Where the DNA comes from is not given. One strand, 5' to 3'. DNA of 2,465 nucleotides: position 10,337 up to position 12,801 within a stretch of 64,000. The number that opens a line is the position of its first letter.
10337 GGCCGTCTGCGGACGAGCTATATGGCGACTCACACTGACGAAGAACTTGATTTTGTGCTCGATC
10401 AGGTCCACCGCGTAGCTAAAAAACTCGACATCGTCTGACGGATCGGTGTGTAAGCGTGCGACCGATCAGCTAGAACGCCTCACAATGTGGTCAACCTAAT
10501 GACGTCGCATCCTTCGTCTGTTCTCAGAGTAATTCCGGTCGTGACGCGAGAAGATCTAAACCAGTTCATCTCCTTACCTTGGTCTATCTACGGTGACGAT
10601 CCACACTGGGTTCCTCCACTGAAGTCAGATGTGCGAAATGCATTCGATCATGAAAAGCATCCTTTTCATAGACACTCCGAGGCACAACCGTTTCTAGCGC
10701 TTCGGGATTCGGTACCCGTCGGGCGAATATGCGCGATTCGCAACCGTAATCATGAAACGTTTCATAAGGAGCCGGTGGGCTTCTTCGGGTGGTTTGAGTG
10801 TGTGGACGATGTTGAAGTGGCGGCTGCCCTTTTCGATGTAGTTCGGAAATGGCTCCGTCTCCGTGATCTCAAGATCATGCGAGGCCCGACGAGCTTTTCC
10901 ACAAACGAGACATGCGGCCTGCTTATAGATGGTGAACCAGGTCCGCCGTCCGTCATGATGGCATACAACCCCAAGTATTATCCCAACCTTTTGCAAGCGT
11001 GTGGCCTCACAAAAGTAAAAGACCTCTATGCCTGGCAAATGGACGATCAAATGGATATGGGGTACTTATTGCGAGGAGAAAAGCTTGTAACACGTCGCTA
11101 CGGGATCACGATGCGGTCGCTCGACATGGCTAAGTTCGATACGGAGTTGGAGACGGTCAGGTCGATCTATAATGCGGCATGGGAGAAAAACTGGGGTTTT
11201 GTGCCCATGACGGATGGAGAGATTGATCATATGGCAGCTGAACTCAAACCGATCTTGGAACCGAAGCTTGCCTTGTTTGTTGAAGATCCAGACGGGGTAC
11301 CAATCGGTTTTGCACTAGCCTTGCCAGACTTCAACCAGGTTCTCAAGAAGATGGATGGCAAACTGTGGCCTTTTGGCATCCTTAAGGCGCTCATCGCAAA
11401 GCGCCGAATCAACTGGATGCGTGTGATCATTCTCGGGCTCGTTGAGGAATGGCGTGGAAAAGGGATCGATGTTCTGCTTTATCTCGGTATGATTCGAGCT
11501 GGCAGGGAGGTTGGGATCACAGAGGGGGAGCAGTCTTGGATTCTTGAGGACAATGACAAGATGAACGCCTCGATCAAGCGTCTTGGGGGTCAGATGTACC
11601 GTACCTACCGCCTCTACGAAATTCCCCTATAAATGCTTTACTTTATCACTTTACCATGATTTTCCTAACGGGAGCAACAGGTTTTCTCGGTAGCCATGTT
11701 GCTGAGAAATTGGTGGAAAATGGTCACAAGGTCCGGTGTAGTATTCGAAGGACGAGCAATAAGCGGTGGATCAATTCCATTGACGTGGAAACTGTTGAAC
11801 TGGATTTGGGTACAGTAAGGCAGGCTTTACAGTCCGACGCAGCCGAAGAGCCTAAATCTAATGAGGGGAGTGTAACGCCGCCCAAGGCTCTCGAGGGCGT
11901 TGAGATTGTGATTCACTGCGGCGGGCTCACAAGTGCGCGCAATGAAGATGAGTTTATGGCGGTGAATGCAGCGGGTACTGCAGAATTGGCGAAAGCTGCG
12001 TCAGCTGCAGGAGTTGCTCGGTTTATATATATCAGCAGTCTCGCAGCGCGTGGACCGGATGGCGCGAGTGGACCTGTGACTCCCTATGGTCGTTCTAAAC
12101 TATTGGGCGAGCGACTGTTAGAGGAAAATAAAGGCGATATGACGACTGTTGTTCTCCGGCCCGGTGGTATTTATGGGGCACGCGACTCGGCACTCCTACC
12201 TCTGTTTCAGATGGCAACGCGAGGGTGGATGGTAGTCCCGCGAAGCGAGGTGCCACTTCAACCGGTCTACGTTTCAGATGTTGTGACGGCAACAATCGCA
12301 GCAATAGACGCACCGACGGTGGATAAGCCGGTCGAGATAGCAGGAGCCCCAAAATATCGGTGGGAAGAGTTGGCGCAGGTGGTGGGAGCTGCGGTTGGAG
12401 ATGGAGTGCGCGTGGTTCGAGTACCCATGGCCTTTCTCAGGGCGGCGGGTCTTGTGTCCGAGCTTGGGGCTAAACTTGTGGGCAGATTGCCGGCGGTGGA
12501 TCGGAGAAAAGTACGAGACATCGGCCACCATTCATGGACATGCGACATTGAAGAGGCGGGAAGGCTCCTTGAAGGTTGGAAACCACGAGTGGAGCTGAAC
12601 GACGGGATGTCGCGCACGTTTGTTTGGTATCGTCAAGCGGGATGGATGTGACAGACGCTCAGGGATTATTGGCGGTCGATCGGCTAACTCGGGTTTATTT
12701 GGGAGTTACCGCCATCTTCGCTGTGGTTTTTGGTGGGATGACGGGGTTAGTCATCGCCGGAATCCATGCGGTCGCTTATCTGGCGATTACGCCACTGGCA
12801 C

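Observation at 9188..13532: Compact four-gene candidate bacterial sphingolipid/ceramide biosynthesis locus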

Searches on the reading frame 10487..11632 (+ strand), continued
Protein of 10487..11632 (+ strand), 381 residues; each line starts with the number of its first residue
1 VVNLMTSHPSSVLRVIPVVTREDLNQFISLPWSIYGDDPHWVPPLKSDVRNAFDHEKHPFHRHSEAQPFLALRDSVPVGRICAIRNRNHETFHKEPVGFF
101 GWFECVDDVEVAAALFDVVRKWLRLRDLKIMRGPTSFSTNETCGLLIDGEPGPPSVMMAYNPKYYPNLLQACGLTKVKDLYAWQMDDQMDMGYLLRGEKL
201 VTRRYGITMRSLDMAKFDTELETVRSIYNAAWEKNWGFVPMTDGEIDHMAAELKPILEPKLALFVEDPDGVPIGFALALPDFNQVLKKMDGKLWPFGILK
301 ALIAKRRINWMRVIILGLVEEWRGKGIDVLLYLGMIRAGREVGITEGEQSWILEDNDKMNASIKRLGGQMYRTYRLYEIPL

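Call 87: search_protein_families(library=ncbifam, proteins=[P0250, P0359, L084:5129-6301:-, L084:9584-10726:+, L084:6581-7495:-], max_evalue=1e-20)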
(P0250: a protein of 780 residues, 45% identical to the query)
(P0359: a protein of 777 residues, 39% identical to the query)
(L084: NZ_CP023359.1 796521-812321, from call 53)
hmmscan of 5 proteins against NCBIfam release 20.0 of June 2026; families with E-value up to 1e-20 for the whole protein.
P0250 (780 aa): 11 families
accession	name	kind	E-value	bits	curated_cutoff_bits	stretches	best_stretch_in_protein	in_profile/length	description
NF047600.1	SerpalmtaseCFB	equivalog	3.6e-141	470.4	640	1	16-398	5-387/395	serine palmitoyltransferase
TIGR00858.1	bioF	equivalog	2e-118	395.3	426.45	1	42-396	9-364/365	8-amino-7-oxononanoate synthase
NF047599.1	SerpalmtaseBetaP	equivalog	1.3e-117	392.9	500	1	29-399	17-389/394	serine palmitoyltransferase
TIGR01825.1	gly_Cac_T_rel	subfamily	6.8e-113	377.2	535.4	1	42-398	21-377/385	BioF/Kbl family PLP-dependent acyltransferase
NF005394.0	PRK06939.1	equivalog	5.1e-106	354.7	460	1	42-399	30-390/397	glycine C-acetyltransferase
NF047603.1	SerpalmtaseAlphaP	equivalog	3.6e-90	302.5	670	1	14-397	2-390/399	serine palmitoyltransferase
TIGR01822.1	2am3keto_CoA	equivalog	1.9e-89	300.3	493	1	41-399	25-386/393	glycine C-acetyltransferase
TIGR01821.1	5aminolev_synth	equivalog_domain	9.8e-69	232.1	338.55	1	57-396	48-390/402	5-aminolevulinate synthase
NF005526.0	PRK07179.1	equivalog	4e-63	213.4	428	1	55-399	55-395/407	alpha-hydroxyketone-type quorum-sensing autoinducer synthase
NF004608.1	PRK05937.1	equivalog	2.1e-35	122.2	399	1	86-367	41-317/366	8-amino-7-oxononanoate synthase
NF005697.0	PRK07505.1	subfamily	2.7e-35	121.8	342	1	41-396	35-395/405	hypothetical protein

P0359 (777 aa): 11 families
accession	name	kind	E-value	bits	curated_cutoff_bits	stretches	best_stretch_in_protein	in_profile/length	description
NF047600.1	SerpalmtaseCFB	equivalog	5.2e-162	539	640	1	3-392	5-393/395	serine palmitoyltransferase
TIGR01825.1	gly_Cac_T_rel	subfamily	2.1e-126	421.7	535.4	1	14-394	6-385/385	BioF/Kbl family PLP-dependent acyltransferase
NF047599.1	SerpalmtaseBetaP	equivalog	2e-124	415.3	500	1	1-391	1-393/394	serine palmitoyltransferase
TIGR00858.1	bioF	equivalog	1.4e-123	412.3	426.45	1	31-385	11-365/365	8-amino-7-oxononanoate synthase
NF005394.0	PRK06939.1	equivalog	7.6e-122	406.9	460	1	14-394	14-397/397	glycine C-acetyltransferase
NF047603.1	SerpalmtaseAlphaP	equivalog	4.1e-100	335.2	670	1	2-393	3-398/399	serine palmitoyltransferase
TIGR01822.1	2am3keto_CoA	equivalog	1.1e-99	334.1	493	1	14-394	10-393/393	glycine C-acetyltransferase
TIGR01821.1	5aminolev_synth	equivalog_domain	3.6e-88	296.2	338.55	1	40-393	44-399/402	5-aminolevulinate synthase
NF005526.0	PRK07179.1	equivalog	5.2e-69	232.8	428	1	40-390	53-398/407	alpha-hydroxyketone-type quorum-sensing autoinducer synthase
NF005697.0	PRK07505.1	subfamily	1.8e-49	168.5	342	1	25-389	32-400/405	hypothetical protein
NF004608.1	PRK05937.1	equivalog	2.4e-43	148.3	399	1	74-386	42-344/366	8-amino-7-oxononanoate synthase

L084:5129-6301:- (390 aa): 11 families
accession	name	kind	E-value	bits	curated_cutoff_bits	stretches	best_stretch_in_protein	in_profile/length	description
NF047599.1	SerpalmtaseBetaP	equivalog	1.7e-180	599.9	500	1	1-389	1-390/394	serine palmitoyltransferase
NF047603.1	SerpalmtaseAlphaP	equivalog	2.4e-128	428.2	670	1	3-386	4-390/399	serine palmitoyltransferase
NF047600.1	SerpalmtaseCFB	equivalog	9.8e-102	340.6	640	1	16-386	17-386/395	serine palmitoyltransferase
TIGR00858.1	bioF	equivalog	9.4e-100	333.9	426.45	1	38-385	16-364/365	8-amino-7-oxononanoate synthase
NF005394.0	PRK06939.1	equivalog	1.4e-88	297.3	460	1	40-388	38-390/397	glycine C-acetyltransferase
TIGR01825.1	gly_Cac_T_rel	subfamily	6e-87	291.8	535.4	1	36-387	26-377/385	BioF/Kbl family PLP-dependent acyltransferase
TIGR01822.1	2am3keto_CoA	equivalog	8.5e-74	248.8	493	1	42-387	37-385/393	glycine C-acetyltransferase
NF005526.0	PRK07179.1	equivalog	1.6e-65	221.3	428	1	38-386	49-393/407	alpha-hydroxyketone-type quorum-sensing autoinducer synthase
TIGR01821.1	5aminolev_synth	equivalog_domain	7.9e-65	219.3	338.55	1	40-387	42-392/402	5-aminolevulinate synthase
NF004608.1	PRK05937.1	equivalog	3.3e-37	128.1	399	1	75-386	41-343/366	8-amino-7-oxononanoate synthase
NF005697.0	PRK07505.1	subfamily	1e-36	126.4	342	1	43-386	48-396/405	hypothetical protein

L084:9584-10726:+ (380 aa): 0 families

L084:6581-7495:- (304 aa): 1 family
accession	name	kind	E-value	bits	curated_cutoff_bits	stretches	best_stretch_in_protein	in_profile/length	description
TIGR03466.1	HpnA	hypoth_equivalog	1.5e-26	93.1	367.65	1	4-276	2-293/327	hopanoid-associated sugar epimerase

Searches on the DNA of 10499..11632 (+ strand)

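Call 52: search_dna_similar(query=L082:7400-13200:+, collection=ecoli_genomes, mode=near, max_rows=6)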
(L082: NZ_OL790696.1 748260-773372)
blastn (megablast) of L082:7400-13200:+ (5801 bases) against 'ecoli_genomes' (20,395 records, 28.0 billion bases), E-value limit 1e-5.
Records with a match: 4593; places in all: 4604; records where one place covers at least 80% of the query: 4065.
Genomes with a match: 4593 of 5426; with a place that covers at least 80% of the query: 4065. Places per genome that has any: lowest 1, median 1, highest 2. On chromosomes: 4603 places; on plasmids: 1.
Best place of each record, by identity: >=99% 1326; 95-99% 3261; 90-95% 1; 80-90% 5.
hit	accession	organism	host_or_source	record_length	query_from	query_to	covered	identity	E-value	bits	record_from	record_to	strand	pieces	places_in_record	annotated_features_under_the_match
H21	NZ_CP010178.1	Escherichia coli strain H15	not applicable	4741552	1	5801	100%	100.0%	0e+0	10707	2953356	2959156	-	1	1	fatty acyl-AMP ligase | spt: serine palmitoyltransferase | yghO: protein YghO | NAD-dependent epimerase/dehydratase family protein | acyl carrier protein | and 2 other names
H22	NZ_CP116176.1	Escherichia coli strain DETEC-E601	sink countertop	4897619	1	5801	100%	100.0%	0e+0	10707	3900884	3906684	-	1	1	fatty acyl-AMP ligase | spt: serine palmitoyltransferase | yghO: protein YghO | NAD-dependent epimerase/dehydratase family protein | acyl carrier protein | and 2 other names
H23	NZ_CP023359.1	Escherichia coli strain 1943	canine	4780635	1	5801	100%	100.0%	0e+0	10702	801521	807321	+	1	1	fatty acyl-AMP ligase | spt: serine palmitoyltransferase | yghO: protein YghO | NAD-dependent epimerase/dehydratase family protein | acyl carrier protein | and 2 other names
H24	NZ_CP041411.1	Escherichia coli strain STEC719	goat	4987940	1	5801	100%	100.0%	0e+0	10702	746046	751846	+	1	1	fatty acyl-AMP ligase | spt: serine palmitoyltransferase | yghO: protein YghO | NAD-dependent epimerase/dehydratase family protein | acyl carrier protein | and 2 other names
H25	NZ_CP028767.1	Escherichia coli strain A7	Orangutan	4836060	1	5801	100%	100.0%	0e+0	10702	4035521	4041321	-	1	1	fatty acyl-AMP ligase | spt: serine palmitoyltransferase | yghO: protein YghO | NAD-dependent epimerase/dehydratase family protein | acyl carrier protein | and 2 other names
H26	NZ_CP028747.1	Escherichia coli strain A28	Tachyglossus aculeatus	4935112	1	5801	100%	100.0%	0e+0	10702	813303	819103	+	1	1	fatty acyl-AMP ligase | spt: serine palmitoyltransferase | yghO: protein YghO | NAD-dependent epimerase/dehydratase family protein | acyl carrier protein | and 2 other names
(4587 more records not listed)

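Call 53: get_annotated_region(hit=H23, flank=5000)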
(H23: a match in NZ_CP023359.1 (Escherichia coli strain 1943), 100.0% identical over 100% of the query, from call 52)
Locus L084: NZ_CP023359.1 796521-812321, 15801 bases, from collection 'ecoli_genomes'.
description: Escherichia coli strain 1943 chromosome, complete genome
organism: Escherichia coli strain 1943 (NCBI taxid 562)
replicon: chromosome; assembly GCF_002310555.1
host: canine; source: missing; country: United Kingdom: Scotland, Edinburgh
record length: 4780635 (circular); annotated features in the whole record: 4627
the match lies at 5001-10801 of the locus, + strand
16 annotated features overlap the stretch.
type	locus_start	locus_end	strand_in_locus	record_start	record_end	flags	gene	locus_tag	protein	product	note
CDS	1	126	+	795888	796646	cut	-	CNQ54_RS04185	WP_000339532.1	hypothetical protein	-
CDS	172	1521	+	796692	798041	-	-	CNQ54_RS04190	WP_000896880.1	lipopolysaccharide biosynthesis protein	-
CDS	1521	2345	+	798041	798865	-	-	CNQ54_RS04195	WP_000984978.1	hypothetical protein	-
CDS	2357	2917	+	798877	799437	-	-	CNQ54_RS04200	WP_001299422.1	YtfJ family protein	-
CDS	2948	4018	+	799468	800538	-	lptF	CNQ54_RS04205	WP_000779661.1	LPS export ABC transporter permease LptF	-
CDS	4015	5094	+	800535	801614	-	lptG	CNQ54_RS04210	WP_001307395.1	LPS export ABC transporter permease LptG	-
CDS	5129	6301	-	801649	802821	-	spt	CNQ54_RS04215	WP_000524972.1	serine palmitoyltransferase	-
CDS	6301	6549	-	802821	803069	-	-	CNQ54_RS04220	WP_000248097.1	acyl carrier protein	-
CDS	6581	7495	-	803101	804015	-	-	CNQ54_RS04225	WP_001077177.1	NAD-dependent epimerase/dehydratase family protein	-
CDS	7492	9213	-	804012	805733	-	-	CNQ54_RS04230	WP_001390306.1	fatty acyl-AMP ligase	-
CDS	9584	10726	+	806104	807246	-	yghO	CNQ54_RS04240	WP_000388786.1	protein YghO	-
CDS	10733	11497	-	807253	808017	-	glcC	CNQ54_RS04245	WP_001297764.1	transcriptional regulator GlcC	-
CDS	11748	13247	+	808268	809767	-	glcD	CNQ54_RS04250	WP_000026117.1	glycolate oxidase subunit GlcD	-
CDS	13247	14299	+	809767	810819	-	glcE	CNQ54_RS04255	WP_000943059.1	glycolate oxidase subunit GlcE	-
CDS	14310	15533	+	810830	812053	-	glcF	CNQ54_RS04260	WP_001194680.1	glycolate oxidase subunit GlcF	-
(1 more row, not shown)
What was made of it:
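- YghO lies divergent to an operon that PGAP annotates as spt / acyl carrier protein / NAD-dependent epimerase-dehydratase / fatty acyl-AMP ligase, beside LptF/LptG paralogues (calls 52, 53).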

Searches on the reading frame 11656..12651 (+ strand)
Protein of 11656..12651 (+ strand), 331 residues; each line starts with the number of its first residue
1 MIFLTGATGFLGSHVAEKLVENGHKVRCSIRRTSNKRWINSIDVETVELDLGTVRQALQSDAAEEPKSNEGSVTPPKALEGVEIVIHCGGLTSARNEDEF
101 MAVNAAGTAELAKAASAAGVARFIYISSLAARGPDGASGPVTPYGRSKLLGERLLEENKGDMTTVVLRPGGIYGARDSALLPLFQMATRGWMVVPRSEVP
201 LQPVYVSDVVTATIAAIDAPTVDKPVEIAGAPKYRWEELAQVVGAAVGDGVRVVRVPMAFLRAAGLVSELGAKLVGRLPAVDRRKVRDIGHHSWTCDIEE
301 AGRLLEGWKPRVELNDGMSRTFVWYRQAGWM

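Call 3: search_protein_families(library=pfam, proteins=[window:11656-12651:+], max_evalue=0.01)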
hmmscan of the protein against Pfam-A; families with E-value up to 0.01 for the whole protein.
window:11656-12651:+ (331 aa): 10 families
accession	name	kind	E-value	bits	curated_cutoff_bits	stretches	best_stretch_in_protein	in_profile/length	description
PF01370.27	Epimerase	-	3.3e-26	92.6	20.9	1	2-222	1-230/240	NAD dependent epimerase/dehydratase family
PF01073.25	3Beta_HSD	-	2.9e-21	76.2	22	1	4-219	2-231/280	3-beta hydroxysteroid dehydrogenase/isomerase family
PF07993.18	NAD_binding_4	-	8.3e-18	64.9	20.1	1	4-181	1-216/258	Male sterility protein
PF05368.20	NmrA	-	2.7e-16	60.5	27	1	2-262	5-249/298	NmrA-like family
PF13460.12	NAD_binding_10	-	2.4e-14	54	27.2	1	6-172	1-146/184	NAD(P)H-binding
PF04321.23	RmlD_sub_bind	-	6.7e-12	45.5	27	1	2-222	3-202/287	RmlD substrate binding domain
PF16363.11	GDP_Man_Dehyd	-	1e-10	42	27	1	4-39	2-37/332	GDP-mannose 4,6 dehydratase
PF02719.21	Polysacc_synt_2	-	2.3e-08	34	20.2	1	2-186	1-184/293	Polysaccharide biosynthesis protein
PF00106.31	adh_short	-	0.00013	22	26.6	1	2-148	3-153/195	short chain dehydrogenase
PF08659.16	KR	-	0.0043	17.4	22.6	0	3-131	4-139/180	KR domain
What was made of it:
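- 11656..12651 (+): cerR-like NAD(P)H-dependent extended SDR (3-keto reductase). GATGFLG at residues 6-12; Tyr144-x3-Lys148. Pfam Epimerase 93 bits and 3Beta_HSD 76 bits (call 3).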

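Call 4: search_protein_families(library=ncbifam, proteins=[window:11656-12651:+], max_evalue=0.01)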
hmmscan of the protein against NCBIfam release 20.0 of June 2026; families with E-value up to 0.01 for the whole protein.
window:11656-12651:+ (331 aa): 33 families (the best 25 are shown)
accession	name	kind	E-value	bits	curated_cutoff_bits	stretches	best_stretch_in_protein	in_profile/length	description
TIGR03466.1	HpnA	hypoth_equivalog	7.7e-26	90.7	367.65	1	2-330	3-326/327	hopanoid-associated sugar epimerase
NF042422.1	oxyalk_red_OleD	equivalog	1.9e-18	66.9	580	1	2-321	3-324/329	2-alkyl-3-oxoalkanoate reductase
TIGR01746.1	Thioester-redct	subfamily_domain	8e-18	64.8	213.35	1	2-199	2-228/371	thioester reductase domain-containing protein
NF052578.1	StrlDmthSdmBMthl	equivalog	1.4e-14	54.6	600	1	3-152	4-148/328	sterol demethylase protein SdmB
TIGR04180.1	EDH_00030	hypoth_equivalog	4.3e-12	45.7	475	1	2-251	1-260/297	NAD-dependent 4,6-dehydratase LegB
TIGR01179.1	galE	equivalog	1.2e-11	44.1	262.3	1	2-178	2-182/332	UDP-glucose 4-epimerase GalE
NF042423.1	oxyalk_red_Shew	equivalog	4e-11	42.6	580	1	2-219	11-223/331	2-alkyl-3-oxoalkanoate reductase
NF047350.1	aureusi_NRPS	equivalog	1.4e-10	38.8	2500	1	2-130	2030-2157/2373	aureusimine non-ribosomal peptide synthetase AusA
TIGR01214.1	rmlD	equivalog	2.2e-10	40.1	224.05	1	2-218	2-198/285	dTDP-4-dehydrorhamnose reductase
NF005539.0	PRK07201.1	equivalog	6.6e-09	35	549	1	3-170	4-175/657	SDR family oxidoreductase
NF038078.1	NRPS_MxcG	equivalog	3.5e-08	31.2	2300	1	2-182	1085-1284/1442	myxochelin non-ribosomal peptide synthetase MxcG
TIGR02197.1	heptose_epim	equivalog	4.4e-08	32.7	274.6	1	2-176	1-174/316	ADP-glyceromanno-heptose 6-epimerase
NF007956.0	PRK10675.1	subfamily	5.8e-08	32.2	394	1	2-157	3-162/338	UDP-glucose 4-epimerase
NF058621.1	DiazavRedAvaA7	equivalog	6.2e-08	32.6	400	1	2-136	3-122/304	3-diazoavenalumate denitrifying reductase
TIGR03589.1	PseB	equivalog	6.9e-08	31.8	407.75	1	2-188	7-183/324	UDP-N-acetylglucosamine 4,6-dehydratase (inverting)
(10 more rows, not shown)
